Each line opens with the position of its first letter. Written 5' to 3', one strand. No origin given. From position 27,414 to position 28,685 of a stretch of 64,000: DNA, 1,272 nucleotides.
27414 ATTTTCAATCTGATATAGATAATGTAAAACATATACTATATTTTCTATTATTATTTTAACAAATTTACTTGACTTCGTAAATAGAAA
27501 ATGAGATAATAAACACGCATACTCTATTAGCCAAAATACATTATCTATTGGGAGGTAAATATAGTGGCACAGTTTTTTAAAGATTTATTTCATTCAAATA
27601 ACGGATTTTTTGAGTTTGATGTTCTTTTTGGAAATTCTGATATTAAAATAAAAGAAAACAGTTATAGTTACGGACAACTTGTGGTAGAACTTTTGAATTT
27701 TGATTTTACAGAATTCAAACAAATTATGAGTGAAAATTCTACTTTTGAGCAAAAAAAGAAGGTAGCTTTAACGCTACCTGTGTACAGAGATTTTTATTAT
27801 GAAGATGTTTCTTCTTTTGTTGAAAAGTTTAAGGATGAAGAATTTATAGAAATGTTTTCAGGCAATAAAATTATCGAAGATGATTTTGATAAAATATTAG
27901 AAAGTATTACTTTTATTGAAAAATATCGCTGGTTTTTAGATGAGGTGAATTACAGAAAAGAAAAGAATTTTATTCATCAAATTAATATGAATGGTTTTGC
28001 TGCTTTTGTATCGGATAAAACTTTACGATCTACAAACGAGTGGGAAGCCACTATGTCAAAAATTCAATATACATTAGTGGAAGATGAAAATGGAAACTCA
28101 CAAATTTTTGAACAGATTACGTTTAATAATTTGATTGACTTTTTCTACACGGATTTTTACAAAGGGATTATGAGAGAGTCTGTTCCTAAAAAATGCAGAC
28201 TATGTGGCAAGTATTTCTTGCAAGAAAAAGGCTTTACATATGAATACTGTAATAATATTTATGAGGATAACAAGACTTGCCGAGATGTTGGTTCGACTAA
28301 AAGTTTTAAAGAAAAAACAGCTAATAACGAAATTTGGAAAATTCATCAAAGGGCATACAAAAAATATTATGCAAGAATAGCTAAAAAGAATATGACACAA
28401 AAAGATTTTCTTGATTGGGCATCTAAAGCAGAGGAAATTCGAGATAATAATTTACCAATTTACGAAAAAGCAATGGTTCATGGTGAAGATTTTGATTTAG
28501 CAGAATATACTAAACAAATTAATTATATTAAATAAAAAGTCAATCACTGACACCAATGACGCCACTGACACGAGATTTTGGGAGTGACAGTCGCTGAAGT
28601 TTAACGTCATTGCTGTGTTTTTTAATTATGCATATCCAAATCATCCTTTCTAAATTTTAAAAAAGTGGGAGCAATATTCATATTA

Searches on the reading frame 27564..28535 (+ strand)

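Call 7: search_protein_families(library=pfam, proteins=[window:27564-28535:+], max_evalue=0.01)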
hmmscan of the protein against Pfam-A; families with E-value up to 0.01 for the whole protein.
window:27564-28535:+ (323 aa): 1 family
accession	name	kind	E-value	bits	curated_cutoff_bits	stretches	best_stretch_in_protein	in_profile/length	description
PF19553.4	DUF6076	-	9.8e-37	126.7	23.5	1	165-300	6-145/168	Family of unknown function (DUF6076)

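Call 8: search_protein_families(library=ncbifam, proteins=[window:27564-28535:+], max_evalue=0.01)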
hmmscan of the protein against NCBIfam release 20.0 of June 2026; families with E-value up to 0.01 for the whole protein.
window:27564-28535:+ (323 aa): 0 families

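Call 49: search_protein_families(library=padloc, proteins=[window:27564-28535:+], max_evalue=0.01)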
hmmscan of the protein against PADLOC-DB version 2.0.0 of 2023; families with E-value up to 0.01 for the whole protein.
window:27564-28535:+ (323 aa): 0 families
